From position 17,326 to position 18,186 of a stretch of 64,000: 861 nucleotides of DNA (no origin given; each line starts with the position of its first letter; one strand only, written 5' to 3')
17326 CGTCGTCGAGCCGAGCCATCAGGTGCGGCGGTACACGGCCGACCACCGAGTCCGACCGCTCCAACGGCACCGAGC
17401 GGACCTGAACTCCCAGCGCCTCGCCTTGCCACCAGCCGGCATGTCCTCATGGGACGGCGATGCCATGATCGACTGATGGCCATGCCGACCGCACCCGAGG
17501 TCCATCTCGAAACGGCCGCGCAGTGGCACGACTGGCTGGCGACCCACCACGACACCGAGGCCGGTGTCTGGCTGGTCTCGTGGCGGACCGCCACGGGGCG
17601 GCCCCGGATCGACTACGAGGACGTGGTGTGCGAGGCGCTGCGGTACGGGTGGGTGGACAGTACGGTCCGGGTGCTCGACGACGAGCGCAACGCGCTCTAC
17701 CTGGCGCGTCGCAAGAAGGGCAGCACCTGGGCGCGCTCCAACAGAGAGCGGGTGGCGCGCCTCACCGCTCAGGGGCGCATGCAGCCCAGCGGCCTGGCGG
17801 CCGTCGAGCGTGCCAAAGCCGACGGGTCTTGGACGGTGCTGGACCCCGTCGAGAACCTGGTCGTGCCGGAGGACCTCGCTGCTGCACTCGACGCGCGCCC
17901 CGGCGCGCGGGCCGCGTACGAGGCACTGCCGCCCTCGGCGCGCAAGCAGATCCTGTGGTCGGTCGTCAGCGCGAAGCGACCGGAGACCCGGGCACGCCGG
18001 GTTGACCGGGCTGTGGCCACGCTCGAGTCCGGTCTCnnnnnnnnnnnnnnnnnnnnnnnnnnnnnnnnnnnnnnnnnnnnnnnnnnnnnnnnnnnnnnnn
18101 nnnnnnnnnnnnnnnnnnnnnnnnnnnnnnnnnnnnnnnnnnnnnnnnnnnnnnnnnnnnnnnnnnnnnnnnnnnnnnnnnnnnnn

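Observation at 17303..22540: mazF toxin gene split by a 4,104-bp insertion bounded by a 7-bp direct repeat; the insertion carries arsRDA and one copy of a 583/594-bp repeat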

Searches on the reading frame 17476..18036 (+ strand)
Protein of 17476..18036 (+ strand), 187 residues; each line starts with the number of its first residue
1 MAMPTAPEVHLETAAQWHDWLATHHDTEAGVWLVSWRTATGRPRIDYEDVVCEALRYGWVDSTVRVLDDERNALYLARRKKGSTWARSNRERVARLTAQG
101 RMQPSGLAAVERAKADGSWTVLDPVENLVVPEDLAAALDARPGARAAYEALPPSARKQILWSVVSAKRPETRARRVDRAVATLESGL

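Call 9: search_protein_families(library=pfam, proteins=[window:17476-18036:+], max_evalue=0.01)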
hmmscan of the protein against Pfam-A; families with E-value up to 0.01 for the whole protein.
seq(187 aa): 1 family
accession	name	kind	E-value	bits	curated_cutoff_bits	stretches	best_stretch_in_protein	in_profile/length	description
PF13376.11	OmdA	-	1.1e-23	83.4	25.6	1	128-186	2-60/60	Bacteriocin-protection, YdeI or OmpD-Associated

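Call 16: find_related_loci(query=window:17476-18036:+, collection=genome_contigs, flank=10000)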
Query seq(187 aa) (187 aa) in genome_contigs; peptide patterns used: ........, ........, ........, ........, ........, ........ (x = any residue, [..] = any of these).
175 stretches matched a pattern; 50 encode a relative of the query (tblastn E <= 1e-3); 50 distinct loci.
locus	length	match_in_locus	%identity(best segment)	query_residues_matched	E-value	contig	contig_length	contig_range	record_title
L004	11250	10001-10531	53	3-177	3e-54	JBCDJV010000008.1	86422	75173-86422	MAG: Bacteroidota bacterium isolate P01_H01_bin.43 k141_3149591_length_86422_cov_28.7748, whole genome shotgun sequence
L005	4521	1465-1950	58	15-176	2e-51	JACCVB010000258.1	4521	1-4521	MAG: Chloroflexota bacterium isolate MGR_bin115 SD2897-2912_k127_5740743, whole genome shotgun sequence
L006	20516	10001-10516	49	15-186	2e-50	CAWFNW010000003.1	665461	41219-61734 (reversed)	MAG: uncultured Actinomycetes bacterium isolate MFD05942.bin.1.20 genome assembly, contig: contig_3529, whole genome sho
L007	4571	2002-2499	47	1-167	7e-46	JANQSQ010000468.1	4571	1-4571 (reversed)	MAG: Rhodothermales bacterium isolate IP30a_bin.15 k99_439947, whole genome shotgun sequence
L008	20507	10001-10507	49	9-177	9e-46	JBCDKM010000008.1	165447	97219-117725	MAG: Bacteroidota bacterium isolate P01_H01_bin.6 k141_2274912_length_165447_cov_93.0075, whole genome shotgun sequence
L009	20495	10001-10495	44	16-180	1e-45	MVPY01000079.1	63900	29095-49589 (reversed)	MAG: Methanobacterium sp. PtaB.Bin024 A4E25_contig000079, whole genome shotgun sequence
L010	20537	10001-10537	39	7-185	2e-40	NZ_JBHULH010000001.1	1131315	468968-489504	Pseudotenacibaculum haliotis strain KCTC 52127 platanus_K_default_1, whole genome shotgun sequence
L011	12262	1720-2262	44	7-187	9e-44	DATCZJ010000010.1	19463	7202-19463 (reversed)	MAG TPA_asm: Woeseiaceae bacterium isolate SMAG_U67 k141_438544, whole genome shotgun sequence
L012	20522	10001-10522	39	3-176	1e-41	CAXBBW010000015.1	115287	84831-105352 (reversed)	MAG TPA_asm: uncultured Balneolaceae bacterium isolate ERR2762135_binner13_Refined_12 genome assembly, contig: ERZ342183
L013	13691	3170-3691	47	14-186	1e-41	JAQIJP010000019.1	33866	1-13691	MAG: Aeromicrobium erythreum isolate bin24 tig00001170, whole genome shotgun sequence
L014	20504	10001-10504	46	8-177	3e-41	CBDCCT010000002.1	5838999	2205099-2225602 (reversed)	MAG: Trueperaceae bacterium isolate c2c2e3e6-f29b-4b81-aa4a-bcf5d649deb7 genome assembly, contig: contig_2, whole genome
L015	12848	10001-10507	40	9-177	5e-39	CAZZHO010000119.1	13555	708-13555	MAG TPA_asm: uncultured Roseivirgaceae bacterium isolate SRP135972_co1_126 genome assembly, contig: NODE_5628_length_135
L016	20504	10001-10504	45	7-176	4e-39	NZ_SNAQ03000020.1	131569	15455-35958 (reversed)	Lewinella sp. W8 NODE_20_length_131569_cov_30.120258, whole genome shotgun sequence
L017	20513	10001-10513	37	10-180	2e-37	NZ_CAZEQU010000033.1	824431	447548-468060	Tenacibaculum xiamenense isolate WJ-1(T) TXIAM_Contig_3, whole genome shotgun sequence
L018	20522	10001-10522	41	11-183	9e-37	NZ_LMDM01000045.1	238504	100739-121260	Rhizobacter sp. Root1238 contig_5, whole genome shotgun sequence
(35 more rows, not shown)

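Call 20: find_homologous_proteins(query=window:17476-18036:+, max_evalue=1e-20)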
Query seq(187 aa) (187 aa): 5956 proteins with E <= 1e-20 among 8000 candidates; the best 120 are listed.
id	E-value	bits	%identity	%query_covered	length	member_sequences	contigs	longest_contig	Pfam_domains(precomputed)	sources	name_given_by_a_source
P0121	1.8e-113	394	97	99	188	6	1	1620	PF13376.12,PF28474.1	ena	-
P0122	4.8e-68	246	65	97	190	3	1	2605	PF13376.12,PF28474.1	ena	-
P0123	1.8e-67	244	66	92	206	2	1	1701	PF13376.12,PF28474.1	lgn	-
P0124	1.3e-66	242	58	99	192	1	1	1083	PF13376.12,PF28474.1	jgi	jgi:uncharacterized protein YdeI (YjbR/CyaY-like superfamily)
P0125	1.3e-66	242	63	97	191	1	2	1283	PF13376.12,PF28474.1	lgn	-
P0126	3.2e-66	240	63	93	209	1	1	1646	PF13376.12,PF28474.1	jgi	jgi:uncharacterized protein YdeI (YjbR/CyaY-like superfamily)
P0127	3.7e-66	240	62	97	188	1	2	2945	PF13376.12,PF28474.1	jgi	jgi:uncharacterized protein YdeI (YjbR/CyaY-like superfamily)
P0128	1.5e-65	238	57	98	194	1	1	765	PF13376.12,PF28474.1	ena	-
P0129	3.1e-65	237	66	91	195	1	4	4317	PF13376.12,PF28474.1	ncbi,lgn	-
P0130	4.1e-65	237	66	91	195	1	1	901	PF13376.12,PF28474.1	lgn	-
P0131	6.0e-65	236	61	93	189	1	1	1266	PF13376.12,PF28474.1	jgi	jgi:uncharacterized protein YdeI (YjbR/CyaY-like superfamily)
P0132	6.1e-65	236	63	95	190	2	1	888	PF13376.12,PF28474.1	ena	-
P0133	1.4e-64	235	64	97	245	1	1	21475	PF13376.12,PF28474.1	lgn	-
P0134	3.4e-64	234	64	82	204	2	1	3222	PF13376.12,PF28474.1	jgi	jgi:uncharacterized protein YdeI (YjbR/CyaY-like superfamily)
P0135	5.1e-64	233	59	95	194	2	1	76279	PF13376.12,PF28474.1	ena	-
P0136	5.3e-64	233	57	98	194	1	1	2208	PF13376.12,PF28474.1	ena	-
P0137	5.4e-64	233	59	98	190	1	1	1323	PF13376.12,PF28474.1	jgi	jgi:uncharacterized protein YdeI (YjbR/CyaY-like superfamily)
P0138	7.1e-64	233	63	92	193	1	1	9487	PF13376.12,PF28474.1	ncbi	-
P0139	1.2e-63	232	61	89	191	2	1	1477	PF13376.12,PF28474.1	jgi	jgi:uncharacterized protein YdeI (YjbR/CyaY-like superfamily)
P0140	1.7e-63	232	62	95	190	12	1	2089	PF13376.12,PF28474.1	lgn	-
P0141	4.3e-63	230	63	92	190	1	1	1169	PF13376.12,PF28474.1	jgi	-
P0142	6.2e-63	230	63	91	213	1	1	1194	PF13376.12,PF28474.1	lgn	-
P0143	7.6e-63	229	59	99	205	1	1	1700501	PF13376.12,PF28474.1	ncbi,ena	-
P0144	9.2e-63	229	62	96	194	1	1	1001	PF13376.12,PF28474.1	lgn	-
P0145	1.2e-62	229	58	98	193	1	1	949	PF13376.12,PF28474.1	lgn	-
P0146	1.2e-62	229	63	92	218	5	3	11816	PF13376.12,PF28474.1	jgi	jgi:uncharacterized protein YdeI (YjbR/CyaY-like superfamily)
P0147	1.3e-62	229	65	90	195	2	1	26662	PF13376.12,PF28474.1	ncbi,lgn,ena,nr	ncbi:MAG TPA: YdeI/OmpD-associated family protein [Jiangellales bacterium]|nr:YdeI/OmpD-associated f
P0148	1.4e-62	229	59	99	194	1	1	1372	PF13376.12,PF28474.1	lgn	-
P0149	1.5e-62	228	60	95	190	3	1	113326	PF13376.12,PF28474.1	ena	-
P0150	2.6e-62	228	61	97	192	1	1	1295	PF13376.12,PF28474.1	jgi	jgi:uncharacterized protein YdeI (YjbR/CyaY-like superfamily)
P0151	3.0e-62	228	61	96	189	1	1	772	PF13376.12,PF28474.1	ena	-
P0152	3.4e-62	227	61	95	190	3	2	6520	PF13376.12,PF28474.1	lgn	-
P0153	3.4e-62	227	60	92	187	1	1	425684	PF13376.12,PF28474.1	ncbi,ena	-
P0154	4.4e-62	227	61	86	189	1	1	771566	PF13376.12,PF28474.1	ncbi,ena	-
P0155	5.5e-62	227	60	95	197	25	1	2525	PF13376.12,PF28474.1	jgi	-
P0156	6.4e-62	226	62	92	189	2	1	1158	PF13376.12,PF28474.1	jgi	jgi:uncharacterized protein YdeI (YjbR/CyaY-like superfamily)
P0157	6.5e-62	226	61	91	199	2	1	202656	PF13376.12,PF28474.1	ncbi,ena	-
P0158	7.1e-62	226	59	97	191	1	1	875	PF13376.12,PF28474.1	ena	-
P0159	7.8e-62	226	60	93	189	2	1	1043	PF13376.12,PF28474.1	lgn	-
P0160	1.3e-61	225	61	93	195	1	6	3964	PF13376.12,PF28474.1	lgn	-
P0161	1.8e-61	225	61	95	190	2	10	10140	PF13376.12,PF28474.1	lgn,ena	-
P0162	2.3e-61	225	57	100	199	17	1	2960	PF13376.12,PF28474.1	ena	-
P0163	2.8e-61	224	64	89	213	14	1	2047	PF13376.12,PF28474.1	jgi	-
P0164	4.2e-61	224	59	95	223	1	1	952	PF13376.12,PF28474.1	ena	-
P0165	5.0e-61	224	60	88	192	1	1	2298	PF13376.12,PF28474.1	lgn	-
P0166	5.1e-61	223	53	100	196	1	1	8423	PF13376.12,PF28474.1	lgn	-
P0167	6.3e-61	223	60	92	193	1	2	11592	PF13376.12,PF28474.1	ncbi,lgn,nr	ncbi:MAG: hypothetical protein JWN84_1271 [Nocardioides sp.]|nr:hypothetical protein [Nocardioides s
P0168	6.3e-61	223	60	92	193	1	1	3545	PF13376.12,PF28474.1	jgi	jgi:uncharacterized protein YdeI (YjbR/CyaY-like superfamily)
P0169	6.4e-61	223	63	86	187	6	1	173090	PF13376.12,PF28474.1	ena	-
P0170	6.6e-61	223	58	97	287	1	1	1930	PF13376.12,PF28474.1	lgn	-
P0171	8.2e-61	223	64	91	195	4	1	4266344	PF13376.12,PF28474.1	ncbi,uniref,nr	ncbi:hypothetical protein Celf_3572 [Cellulomonas fimi ATCC 484]|uniref:YdeI/OmpD-associated family 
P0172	1.4e-60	222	62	92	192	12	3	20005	PF13376.12,PF28474.1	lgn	-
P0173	1.5e-60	222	62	93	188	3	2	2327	PF13376.12,PF28474.1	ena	-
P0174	1.6e-60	222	64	92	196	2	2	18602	PF13376.12,PF28474.1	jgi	-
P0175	1.8e-60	222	57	98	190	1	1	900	PF13376.12,PF28474.1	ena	-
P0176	2.0e-60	222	59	95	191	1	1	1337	PF13376.12,PF28474.1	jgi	jgi:uncharacterized protein YdeI (YjbR/CyaY-like superfamily)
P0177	2.2e-60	221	58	97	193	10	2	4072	PF13376.12,PF28474.1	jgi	-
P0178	2.3e-60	221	59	94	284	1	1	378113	PF13376.12,PF28474.1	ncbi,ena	-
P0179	2.4e-60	221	58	99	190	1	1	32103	PF13376.12,PF28474.1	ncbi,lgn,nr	ncbi:MAG: YdeI/OmpD-associated family protein [Actinomycetota bacterium]|nr:YdeI/OmpD-associated fam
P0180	2.8e-60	221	60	86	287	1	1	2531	PF13376.12,PF28474.1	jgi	jgi:uncharacterized protein YdeI (YjbR/CyaY-like superfamily)/molybdopterin converting factor small 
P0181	3.2e-60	221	55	99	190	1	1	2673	PF13376.12,PF28474.1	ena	-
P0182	3.7e-60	221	62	95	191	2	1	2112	PF13376.12,PF28474.1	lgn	-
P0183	4.1e-60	221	61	92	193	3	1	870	PF13376.12,PF28474.1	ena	-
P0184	4.3e-60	220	57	97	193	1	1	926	PF13376.12,PF28474.1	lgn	-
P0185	4.7e-60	220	56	99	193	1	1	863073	PF13376.12,PF28474.1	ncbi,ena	-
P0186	4.7e-60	220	61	92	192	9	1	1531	PF13376.12,PF28474.1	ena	-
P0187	6.1e-60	220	57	98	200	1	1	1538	PF13376.12,PF28474.1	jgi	-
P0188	7.3e-60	220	59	93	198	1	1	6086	PF13376.12,PF28474.1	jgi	jgi:uncharacterized protein YdeI (YjbR/CyaY-like superfamily)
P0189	1.1e-59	219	59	92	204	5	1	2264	PF13376.12,PF28474.1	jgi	jgi:uncharacterized protein YdeI (YjbR/CyaY-like superfamily)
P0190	1.2e-59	219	59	94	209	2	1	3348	PF13376.12,PF28474.1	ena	-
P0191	1.2e-59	219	57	99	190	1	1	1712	PF13376.12,PF28474.1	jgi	jgi:uncharacterized protein YdeI (YjbR/CyaY-like superfamily)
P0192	1.5e-59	219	63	86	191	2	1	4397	PF13376.12,PF28474.1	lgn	-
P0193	2.4e-59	218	58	96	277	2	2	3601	PF13376.12,PF02597.27,PF28474.1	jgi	jgi:uncharacterized protein YdeI (YjbR/CyaY-like superfamily)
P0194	2.9e-59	218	59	94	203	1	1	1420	PF13376.12,PF28474.1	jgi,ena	-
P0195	3.1e-59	218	56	94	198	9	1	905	PF13376.12,PF28474.1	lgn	-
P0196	3.4e-59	218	63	92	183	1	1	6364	PF13376.12,PF28474.1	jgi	jgi:uncharacterized protein YdeI (YjbR/CyaY-like superfamily)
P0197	3.7e-59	217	57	88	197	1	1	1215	PF13376.12,PF28474.1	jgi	jgi:uncharacterized protein YdeI (YjbR/CyaY-like superfamily)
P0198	4.4e-59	217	59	91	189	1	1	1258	PF13376.12,PF28474.1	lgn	-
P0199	4.5e-59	217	61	91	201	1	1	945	PF13376.12,PF28474.1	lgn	-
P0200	4.6e-59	217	58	99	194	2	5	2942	PF13376.12,PF28474.1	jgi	jgi:uncharacterized protein YdeI (YjbR/CyaY-like superfamily)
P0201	4.7e-59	217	57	93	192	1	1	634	PF13376.12,PF28474.1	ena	-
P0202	4.7e-59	217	61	94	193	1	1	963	PF13376.12,PF28474.1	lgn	-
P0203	4.8e-59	217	58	94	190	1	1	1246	PF13376.12,PF28474.1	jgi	jgi:uncharacterized protein YdeI (YjbR/CyaY-like superfamily)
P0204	4.9e-59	217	59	92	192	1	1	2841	PF13376.12,PF28474.1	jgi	jgi:uncharacterized protein YdeI (YjbR/CyaY-like superfamily)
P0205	5.0e-59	217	56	99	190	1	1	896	PF13376.12,PF28474.1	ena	-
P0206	5.4e-59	217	59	97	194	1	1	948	PF13376.12,PF28474.1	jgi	jgi:uncharacterized protein YdeI (YjbR/CyaY-like superfamily)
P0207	5.8e-59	217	56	99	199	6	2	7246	PF13376.12,PF28474.1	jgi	jgi:uncharacterized protein YdeI (YjbR/CyaY-like superfamily)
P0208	6.1e-59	217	54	97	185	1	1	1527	PF13376.12,PF28474.1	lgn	-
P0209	6.4e-59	217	59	88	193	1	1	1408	PF13376.12,PF28474.1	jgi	jgi:uncharacterized protein YdeI (YjbR/CyaY-like superfamily)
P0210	7.0e-59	217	57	99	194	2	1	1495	PF13376.12,PF28474.1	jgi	jgi:uncharacterized protein YdeI (YjbR/CyaY-like superfamily)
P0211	7.1e-59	216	55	99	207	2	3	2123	PF13376.12,PF28474.1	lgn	-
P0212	7.1e-59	216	64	93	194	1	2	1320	PF13376.12,PF28474.1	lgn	-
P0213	7.4e-59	216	58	95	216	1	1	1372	PF13376.12,PF28474.1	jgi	jgi:uncharacterized protein YdeI (YjbR/CyaY-like superfamily)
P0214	8.4e-59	216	59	99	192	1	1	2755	PF13376.12,PF28474.1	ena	-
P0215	8.7e-59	216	60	93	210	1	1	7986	PF13376.12,PF28474.1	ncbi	-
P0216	9.1e-59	216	58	95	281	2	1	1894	PF13376.12,PF02597.27,PF28474.1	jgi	jgi:uncharacterized protein YdeI (YjbR/CyaY-like superfamily)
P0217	9.7e-59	216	58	92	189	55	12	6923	PF13376.12,PF28474.1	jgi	jgi:uncharacterized protein YdeI (YjbR/CyaY-like superfamily)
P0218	1.1e-58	216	60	98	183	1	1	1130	PF13376.12,PF28474.1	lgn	-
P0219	1.1e-58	216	59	93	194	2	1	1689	PF13376.12,PF28474.1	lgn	-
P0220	1.1e-58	216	56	99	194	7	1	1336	PF13376.12,PF28474.1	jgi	jgi:uncharacterized protein YdeI (YjbR/CyaY-like superfamily)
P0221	1.1e-58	216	61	90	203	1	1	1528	PF13376.12,PF28474.1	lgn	-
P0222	1.1e-58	216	56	97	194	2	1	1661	PF13376.12,PF28474.1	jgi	-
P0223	1.3e-58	216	61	94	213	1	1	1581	PF13376.12,PF28474.1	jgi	jgi:uncharacterized protein YdeI (YjbR/CyaY-like superfamily)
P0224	1.5e-58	215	58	97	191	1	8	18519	PF13376.12,PF28474.1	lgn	-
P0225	1.5e-58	215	54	98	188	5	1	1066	PF13376.12,PF28474.1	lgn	-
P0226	1.7e-58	215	55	97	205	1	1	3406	PF13376.12,PF28474.1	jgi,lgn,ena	-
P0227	1.8e-58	215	60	95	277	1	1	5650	PF13376.12,PF02597.27,PF28474.1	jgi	-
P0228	2.0e-58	215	56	99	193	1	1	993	PF13376.12,PF28474.1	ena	-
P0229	2.1e-58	215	58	83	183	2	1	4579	PF13376.12,PF28474.1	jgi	jgi:uncharacterized protein YdeI (YjbR/CyaY-like superfamily)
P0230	2.3e-58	215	62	92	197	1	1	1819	PF13376.12,PF28474.1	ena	-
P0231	2.5e-58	215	57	99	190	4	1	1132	PF13376.12,PF28474.1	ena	-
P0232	2.6e-58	215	58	88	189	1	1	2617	PF13376.12,PF28474.1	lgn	-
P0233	3.0e-58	214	60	95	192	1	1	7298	PF13376.12,PF28474.1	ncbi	-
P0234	3.4e-58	214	55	99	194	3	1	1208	PF13376.12,PF28474.1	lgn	-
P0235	4.2e-58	214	55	97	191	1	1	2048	PF13376.12,PF28474.1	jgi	jgi:uncharacterized protein YdeI (YjbR/CyaY-like superfamily)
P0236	4.3e-58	214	59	96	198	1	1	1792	PF13376.12,PF28474.1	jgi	jgi:uncharacterized protein YdeI (YjbR/CyaY-like superfamily)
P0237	4.5e-58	214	60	88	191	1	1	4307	PF13376.12,PF28474.1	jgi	jgi:uncharacterized protein YdeI (YjbR/CyaY-like superfamily)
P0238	4.6e-58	214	58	95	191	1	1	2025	PF13376.12,PF28474.1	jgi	jgi:uncharacterized protein YdeI (YjbR/CyaY-like superfamily)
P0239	4.8e-58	214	58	99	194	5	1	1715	PF13376.12,PF28474.1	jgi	jgi:uncharacterized protein YdeI (YjbR/CyaY-like superfamily)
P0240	4.9e-58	214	57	95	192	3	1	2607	PF13376.12,PF28474.1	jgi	jgi:uncharacterized protein YdeI (YjbR/CyaY-like superfamily)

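Call 21: find_encoding_contigs(protein=P0121, flank=10000, max_places=10)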
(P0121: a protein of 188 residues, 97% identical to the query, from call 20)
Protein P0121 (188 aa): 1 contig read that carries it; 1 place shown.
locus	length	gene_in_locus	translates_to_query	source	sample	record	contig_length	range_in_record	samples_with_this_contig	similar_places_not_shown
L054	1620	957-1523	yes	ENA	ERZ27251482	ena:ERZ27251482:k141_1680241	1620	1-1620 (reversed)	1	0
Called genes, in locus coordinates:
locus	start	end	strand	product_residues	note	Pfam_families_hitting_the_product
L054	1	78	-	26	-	?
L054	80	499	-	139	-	PF06953:ArsD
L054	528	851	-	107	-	PF12840:HTH_20 (weak), PF01022:HTH_5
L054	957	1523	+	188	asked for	PF28474:DUF8412, PF13376:OmdA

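Call 22: list_cluster_members(proteins=[P0121])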
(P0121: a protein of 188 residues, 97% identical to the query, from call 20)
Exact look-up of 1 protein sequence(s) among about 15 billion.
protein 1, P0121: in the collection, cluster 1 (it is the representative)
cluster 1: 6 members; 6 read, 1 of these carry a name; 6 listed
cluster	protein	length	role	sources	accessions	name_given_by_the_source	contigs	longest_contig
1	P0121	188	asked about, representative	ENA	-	-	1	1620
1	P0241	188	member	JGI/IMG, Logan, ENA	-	uncharacterized protein YdeI (YjbR/CyaY-like superfamily)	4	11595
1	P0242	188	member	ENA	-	-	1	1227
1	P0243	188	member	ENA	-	-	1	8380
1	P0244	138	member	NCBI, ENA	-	-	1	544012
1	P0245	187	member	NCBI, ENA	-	-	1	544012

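Call 24: find_encoding_contigs(protein=P0241, flank=10000, max_places=10)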
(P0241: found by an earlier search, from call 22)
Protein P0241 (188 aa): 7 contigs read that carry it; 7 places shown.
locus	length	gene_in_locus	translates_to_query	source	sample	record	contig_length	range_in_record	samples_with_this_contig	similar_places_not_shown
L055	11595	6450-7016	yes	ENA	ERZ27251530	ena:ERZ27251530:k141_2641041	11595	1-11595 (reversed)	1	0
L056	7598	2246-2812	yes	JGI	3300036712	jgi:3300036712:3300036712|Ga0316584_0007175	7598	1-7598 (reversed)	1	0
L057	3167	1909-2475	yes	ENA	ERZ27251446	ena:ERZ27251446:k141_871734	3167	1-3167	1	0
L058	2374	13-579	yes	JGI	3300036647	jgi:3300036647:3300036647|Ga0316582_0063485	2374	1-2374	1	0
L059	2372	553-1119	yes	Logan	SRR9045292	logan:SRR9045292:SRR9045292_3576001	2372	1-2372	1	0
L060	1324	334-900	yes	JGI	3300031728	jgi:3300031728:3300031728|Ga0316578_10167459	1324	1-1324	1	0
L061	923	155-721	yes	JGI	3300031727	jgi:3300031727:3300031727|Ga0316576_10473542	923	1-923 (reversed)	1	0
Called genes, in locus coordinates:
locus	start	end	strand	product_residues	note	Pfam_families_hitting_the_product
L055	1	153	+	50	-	?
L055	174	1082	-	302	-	PF12695:Abhydrolase_5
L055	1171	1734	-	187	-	PF01872:RibD_C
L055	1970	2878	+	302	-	-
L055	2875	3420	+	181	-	PF00258:Flavodoxin_1 (weak), PF12724:Flavodoxin_5 (weak)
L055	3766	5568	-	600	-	PF00142:Fer4_NifH (faint), PF00448:SRP54 (faint), PF01656:CbiA, PF02374:ArsA_ATPase, PF13614:AAA_31, PF13191:AAA_16 (weak), PF01656:CbiA (weak), PF02374:ArsA_ATPase, +10 more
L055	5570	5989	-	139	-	PF06953:ArsD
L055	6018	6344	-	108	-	PF12840:HTH_20 (weak), PF01022:HTH_5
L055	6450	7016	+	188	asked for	PF28474:DUF8412, PF13376:OmdA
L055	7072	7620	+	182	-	PF13527:Acetyltransf_9 (weak), PF00583:Acetyltransf_1, PF13508:Acetyltransf_7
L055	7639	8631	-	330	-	-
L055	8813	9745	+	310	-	PF00005:ABC_tran, PF13304:AAA_21 (weak)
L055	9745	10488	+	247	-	PF01061:ABC2_membrane, PF12698:ABC2_membrane_3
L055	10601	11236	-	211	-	PF00583:Acetyltransf_1, PF13508:Acetyltransf_7 (weak)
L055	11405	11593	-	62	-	?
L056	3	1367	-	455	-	?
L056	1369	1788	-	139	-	PF06953:ArsD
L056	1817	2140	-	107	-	PF12840:HTH_20 (weak), PF01022:HTH_5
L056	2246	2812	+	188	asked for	PF28474:DUF8412, PF13376:OmdA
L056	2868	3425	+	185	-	PF13527:Acetyltransf_9 (weak), PF00583:Acetyltransf_1, PF13508:Acetyltransf_7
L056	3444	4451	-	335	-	-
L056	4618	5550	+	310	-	PF00005:ABC_tran, PF13304:AAA_21 (weak)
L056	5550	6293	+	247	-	PF01061:ABC2_membrane, PF12698:ABC2_membrane_3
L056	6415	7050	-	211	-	PF00583:Acetyltransf_1, PF13508:Acetyltransf_7 (weak)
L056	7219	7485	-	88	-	PF02452:PemK_toxin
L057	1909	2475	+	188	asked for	PF28474:DUF8412, PF13376:OmdA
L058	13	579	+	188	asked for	PF28474:DUF8412, PF13376:OmdA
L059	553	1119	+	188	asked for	PF28474:DUF8412, PF13376:OmdA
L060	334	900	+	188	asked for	PF28474:DUF8412, PF13376:OmdA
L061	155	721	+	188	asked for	PF28474:DUF8412, PF13376:OmdA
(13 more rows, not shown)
